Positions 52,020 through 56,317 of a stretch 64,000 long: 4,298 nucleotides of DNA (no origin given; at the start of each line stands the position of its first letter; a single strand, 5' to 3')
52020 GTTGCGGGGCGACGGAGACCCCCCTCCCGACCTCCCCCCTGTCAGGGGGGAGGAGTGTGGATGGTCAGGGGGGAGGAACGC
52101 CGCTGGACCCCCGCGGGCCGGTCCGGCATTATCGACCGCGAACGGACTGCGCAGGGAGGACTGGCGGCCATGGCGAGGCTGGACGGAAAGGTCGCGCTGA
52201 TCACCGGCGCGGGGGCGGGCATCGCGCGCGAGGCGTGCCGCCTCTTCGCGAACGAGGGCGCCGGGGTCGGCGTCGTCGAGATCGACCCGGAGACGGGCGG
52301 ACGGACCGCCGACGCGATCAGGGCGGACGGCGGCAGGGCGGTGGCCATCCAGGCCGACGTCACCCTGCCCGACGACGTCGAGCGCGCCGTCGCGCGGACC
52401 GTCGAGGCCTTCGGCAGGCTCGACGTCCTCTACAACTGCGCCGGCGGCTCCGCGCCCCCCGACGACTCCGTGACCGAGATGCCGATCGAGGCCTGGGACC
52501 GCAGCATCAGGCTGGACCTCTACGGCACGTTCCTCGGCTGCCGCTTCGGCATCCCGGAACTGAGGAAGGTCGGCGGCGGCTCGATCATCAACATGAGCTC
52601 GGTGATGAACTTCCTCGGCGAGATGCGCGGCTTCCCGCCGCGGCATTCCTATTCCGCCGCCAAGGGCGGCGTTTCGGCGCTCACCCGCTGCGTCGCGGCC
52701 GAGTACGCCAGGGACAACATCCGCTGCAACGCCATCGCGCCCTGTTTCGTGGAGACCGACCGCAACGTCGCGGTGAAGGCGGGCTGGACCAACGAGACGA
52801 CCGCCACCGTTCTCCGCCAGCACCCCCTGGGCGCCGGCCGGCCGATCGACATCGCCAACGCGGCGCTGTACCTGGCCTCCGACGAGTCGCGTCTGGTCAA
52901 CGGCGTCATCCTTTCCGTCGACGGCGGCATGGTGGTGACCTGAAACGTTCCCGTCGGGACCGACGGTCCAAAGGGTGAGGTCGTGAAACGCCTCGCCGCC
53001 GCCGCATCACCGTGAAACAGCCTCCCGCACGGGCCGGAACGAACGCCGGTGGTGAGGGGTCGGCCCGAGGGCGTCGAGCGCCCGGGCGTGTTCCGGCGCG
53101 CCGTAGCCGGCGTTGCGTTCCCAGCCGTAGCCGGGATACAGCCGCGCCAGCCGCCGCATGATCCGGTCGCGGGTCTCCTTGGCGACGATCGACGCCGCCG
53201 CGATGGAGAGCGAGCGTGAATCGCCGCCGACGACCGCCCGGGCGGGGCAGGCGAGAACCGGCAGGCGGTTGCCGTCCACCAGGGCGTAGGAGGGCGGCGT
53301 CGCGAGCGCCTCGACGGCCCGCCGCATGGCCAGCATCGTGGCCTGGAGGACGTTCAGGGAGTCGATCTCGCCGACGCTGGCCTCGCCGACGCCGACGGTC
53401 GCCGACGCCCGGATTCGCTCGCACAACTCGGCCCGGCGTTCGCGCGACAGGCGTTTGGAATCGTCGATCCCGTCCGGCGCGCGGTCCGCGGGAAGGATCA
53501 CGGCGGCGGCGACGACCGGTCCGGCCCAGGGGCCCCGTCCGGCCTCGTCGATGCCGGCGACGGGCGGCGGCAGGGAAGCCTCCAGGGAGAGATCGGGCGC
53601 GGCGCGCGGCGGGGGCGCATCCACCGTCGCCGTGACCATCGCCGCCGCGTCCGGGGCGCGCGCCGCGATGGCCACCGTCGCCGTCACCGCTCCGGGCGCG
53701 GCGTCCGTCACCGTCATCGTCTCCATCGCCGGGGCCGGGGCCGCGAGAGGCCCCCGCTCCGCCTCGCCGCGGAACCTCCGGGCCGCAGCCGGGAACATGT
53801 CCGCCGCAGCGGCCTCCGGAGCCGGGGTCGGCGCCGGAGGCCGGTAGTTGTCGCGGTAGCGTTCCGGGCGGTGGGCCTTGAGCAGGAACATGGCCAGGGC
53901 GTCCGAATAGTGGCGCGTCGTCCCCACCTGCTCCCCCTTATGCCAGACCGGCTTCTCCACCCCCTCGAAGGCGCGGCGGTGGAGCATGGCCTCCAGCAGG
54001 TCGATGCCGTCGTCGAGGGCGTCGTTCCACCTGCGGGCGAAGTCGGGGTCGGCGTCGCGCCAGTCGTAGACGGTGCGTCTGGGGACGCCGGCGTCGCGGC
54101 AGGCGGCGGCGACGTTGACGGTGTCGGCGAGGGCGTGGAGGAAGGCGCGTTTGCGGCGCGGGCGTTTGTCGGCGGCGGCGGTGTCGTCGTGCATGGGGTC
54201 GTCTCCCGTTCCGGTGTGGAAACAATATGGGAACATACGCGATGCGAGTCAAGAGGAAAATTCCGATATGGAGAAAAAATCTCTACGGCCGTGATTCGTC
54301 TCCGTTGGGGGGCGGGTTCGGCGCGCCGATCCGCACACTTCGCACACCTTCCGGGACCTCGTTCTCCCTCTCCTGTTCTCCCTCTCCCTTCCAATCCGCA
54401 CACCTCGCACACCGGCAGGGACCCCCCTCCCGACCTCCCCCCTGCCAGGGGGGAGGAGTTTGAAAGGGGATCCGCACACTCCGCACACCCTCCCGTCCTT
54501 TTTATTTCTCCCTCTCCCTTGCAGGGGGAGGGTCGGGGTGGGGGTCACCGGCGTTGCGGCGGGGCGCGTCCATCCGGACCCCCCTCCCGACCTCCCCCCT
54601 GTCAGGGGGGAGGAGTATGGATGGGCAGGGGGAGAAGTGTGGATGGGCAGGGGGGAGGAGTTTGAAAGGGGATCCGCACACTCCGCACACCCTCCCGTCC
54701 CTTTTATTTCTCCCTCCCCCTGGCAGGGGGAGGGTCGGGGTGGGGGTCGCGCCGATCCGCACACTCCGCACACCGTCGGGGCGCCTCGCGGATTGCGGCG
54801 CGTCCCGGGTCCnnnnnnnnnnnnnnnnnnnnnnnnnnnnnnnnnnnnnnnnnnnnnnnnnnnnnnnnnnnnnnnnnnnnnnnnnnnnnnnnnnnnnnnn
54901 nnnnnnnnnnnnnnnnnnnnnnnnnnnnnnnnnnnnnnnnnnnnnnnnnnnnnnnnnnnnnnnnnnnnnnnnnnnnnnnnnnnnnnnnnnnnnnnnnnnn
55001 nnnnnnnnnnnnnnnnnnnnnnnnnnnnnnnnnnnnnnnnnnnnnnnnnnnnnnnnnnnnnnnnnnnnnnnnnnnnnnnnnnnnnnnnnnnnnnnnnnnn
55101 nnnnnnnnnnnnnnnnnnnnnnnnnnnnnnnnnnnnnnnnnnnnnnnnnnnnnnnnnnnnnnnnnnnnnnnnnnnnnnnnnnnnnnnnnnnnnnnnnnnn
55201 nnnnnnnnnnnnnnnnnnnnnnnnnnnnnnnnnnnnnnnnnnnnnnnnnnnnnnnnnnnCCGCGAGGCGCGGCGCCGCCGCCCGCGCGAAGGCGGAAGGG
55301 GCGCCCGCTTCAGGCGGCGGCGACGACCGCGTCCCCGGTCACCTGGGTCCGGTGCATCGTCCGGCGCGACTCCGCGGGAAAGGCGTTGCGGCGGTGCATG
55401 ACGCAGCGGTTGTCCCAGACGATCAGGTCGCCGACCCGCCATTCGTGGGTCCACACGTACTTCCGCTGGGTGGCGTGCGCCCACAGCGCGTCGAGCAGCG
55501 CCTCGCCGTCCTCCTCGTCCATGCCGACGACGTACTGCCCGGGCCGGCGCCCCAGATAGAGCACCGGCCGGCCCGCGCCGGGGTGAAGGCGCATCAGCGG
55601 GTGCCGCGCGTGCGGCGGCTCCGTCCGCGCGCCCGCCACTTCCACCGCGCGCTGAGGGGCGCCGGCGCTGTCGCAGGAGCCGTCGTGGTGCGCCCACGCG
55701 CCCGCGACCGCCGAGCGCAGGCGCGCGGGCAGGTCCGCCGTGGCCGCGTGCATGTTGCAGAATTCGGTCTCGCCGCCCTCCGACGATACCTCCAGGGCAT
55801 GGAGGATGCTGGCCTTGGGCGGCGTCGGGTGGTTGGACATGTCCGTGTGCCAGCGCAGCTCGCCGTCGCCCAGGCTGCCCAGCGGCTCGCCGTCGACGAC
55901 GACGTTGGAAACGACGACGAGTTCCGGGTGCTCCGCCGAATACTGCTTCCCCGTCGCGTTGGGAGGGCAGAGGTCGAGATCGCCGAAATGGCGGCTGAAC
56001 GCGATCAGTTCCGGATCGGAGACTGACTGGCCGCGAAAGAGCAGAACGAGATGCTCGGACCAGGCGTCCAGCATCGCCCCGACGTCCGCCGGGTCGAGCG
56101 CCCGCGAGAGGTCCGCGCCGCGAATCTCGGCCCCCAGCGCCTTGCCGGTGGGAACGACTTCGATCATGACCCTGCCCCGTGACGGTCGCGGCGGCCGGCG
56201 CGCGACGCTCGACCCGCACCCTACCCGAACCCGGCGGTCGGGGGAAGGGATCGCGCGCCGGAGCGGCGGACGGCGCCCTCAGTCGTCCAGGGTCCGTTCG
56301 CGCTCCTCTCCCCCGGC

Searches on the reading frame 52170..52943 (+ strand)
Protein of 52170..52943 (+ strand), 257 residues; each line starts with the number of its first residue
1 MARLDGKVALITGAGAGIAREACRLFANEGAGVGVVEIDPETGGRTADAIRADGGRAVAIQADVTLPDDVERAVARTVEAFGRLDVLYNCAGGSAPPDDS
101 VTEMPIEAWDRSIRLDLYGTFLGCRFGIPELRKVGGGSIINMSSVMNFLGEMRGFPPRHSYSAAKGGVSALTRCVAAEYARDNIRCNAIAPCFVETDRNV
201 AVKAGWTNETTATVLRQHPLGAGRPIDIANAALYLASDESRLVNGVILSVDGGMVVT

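Call 4: search_protein_families(library=pfam, proteins=[window:52172-52943:+], max_evalue=0.01)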
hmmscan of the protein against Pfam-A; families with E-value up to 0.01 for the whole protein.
window:52172-52943:+ (257 aa): 0 families

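Call 8: search_protein_families(library=ncbifam, proteins=[window:52170-52943:+], max_evalue=0.01)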
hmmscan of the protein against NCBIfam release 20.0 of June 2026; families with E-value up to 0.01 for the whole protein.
window:52170-52943:+ (257 aa): 223 families (the best 25 are shown)
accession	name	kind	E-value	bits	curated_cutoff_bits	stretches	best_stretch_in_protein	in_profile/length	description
NF004791.0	PRK06138.1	equivalog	6.3e-65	219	312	1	3-256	2-251/252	SDR family oxidoreductase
NF004818.0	PRK06172.1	equivalog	4.6e-58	196.5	336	1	2-255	3-251/253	SDR family oxidoreductase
NF005559.1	PRK07231.1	subfamily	6.2e-58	196.2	215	1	3-256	1-249/249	glucose 1-dehydrogenase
NF005681.0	PRK07478.1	subfamily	1.1e-55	188.8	267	1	1-256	1-251/254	SDR family oxidoreductase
NF004198.0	PRK05653.1-3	equivalog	3.7e-55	187.1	296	1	3-256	4-248/248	3-oxoacyl-ACP reductase FabG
NF052558.1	MBtsdlDhBudC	equivalog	5.4e-53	180.1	270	1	5-254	2-241/250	meso-2,3-butanediol dehydrogenase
NF005469.0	PRK07063.1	equivalog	5.5e-53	180.1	306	1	1-255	2-255/260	SDR family oxidoreductase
NF053701.1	CsHdxCHCADhChcB2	equivalog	3.6e-52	177.3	350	1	4-255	1-243/245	cis-4-hydroxycyclohexanecarboxylate dehydrogenase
NF004773.0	PRK06113.1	equivalog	8e-52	176.2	367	1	3-255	8-251/255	7-alpha-hydroxysteroid dehydrogenase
NF009466.0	PRK12826.1-2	subfamily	1.4e-51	175.4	222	1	7-256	4-246/248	3-oxoacyl-ACP reductase FabG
NF004713.0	PRK06057.1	equivalog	4.1e-51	173.9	404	1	2-254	5-249/257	3-oxoacyl-ACP reductase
NF006366.0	PRK08589.1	equivalog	2.5e-50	171.3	386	1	1-255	1-253/272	SDR family oxidoreductase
NF006493.1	PRK08936.1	subfamily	4.2e-50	170.5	420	1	3-255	4-251/261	glucose-1-dehydrogenase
NF053702.1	TrHdxCHCADhChcB1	equivalog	5.4e-50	170.1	400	1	3-254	1-240/250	trans-4-hydroxycyclohexanecarboxylate dehydrogenase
NF005473.0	PRK07069.1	equivalog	2e-48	165.3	339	1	2-255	6-260/262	SDR family oxidoreductase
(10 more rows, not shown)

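Call 39: find_encoding_contigs(protein=window:52170-52943:+, flank=4000, max_places=10)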
Protein window:52170-52943:+ (257 aa): no gene with exactly this product is on record in the collection.

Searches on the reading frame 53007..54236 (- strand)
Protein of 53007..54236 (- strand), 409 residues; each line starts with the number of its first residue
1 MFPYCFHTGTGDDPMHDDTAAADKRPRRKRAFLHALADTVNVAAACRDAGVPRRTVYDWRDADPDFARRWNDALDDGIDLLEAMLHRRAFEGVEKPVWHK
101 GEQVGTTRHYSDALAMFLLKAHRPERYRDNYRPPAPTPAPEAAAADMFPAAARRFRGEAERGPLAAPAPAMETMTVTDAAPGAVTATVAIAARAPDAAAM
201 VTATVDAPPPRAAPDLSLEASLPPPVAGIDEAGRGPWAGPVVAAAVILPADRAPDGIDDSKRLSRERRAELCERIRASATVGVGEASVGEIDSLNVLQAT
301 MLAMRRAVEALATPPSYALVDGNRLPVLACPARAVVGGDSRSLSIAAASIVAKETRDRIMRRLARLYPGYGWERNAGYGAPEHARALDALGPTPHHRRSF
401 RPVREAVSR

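Call 4: search_protein_families(library=pfam, proteins=[window:53007-54236:-], max_evalue=0.01)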
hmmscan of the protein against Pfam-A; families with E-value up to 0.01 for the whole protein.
window:53007-54236:- (409 aa): 5 families
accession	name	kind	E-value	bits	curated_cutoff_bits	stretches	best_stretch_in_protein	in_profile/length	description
PF01351.25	RNase_HII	-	9.7e-42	143.5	25.8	1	227-402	1-198/199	Ribonuclease HII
PF20901.3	Sf6_terminase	-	1.2e-06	29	27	1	31-129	8-101/106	Bacteriophage Sf6, terminase small subunit-like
PF13384.12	HTH_23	-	0.00024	21.3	24.6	1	24-61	2-39/50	Homeodomain-like domain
PF13518.12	HTH_28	-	0.0012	19.3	25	1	27-61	1-34/52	Helix-turn-helix domain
PF13551.12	HTH_29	-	0.0033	17.9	28.1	0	30-61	3-34/64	Winged helix-turn helix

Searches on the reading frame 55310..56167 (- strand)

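Call 4: search_protein_families(library=pfam, proteins=[window:55310-56167:-], max_evalue=0.01)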
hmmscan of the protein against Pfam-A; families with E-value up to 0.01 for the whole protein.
window:55310-56167:- (285 aa): 1 family
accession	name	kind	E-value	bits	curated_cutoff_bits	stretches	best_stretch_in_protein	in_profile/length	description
PF02668.22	TauD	-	8.3e-65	219.8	27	1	6-274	4-266/267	Taurine catabolism dioxygenase TauD, TfdA family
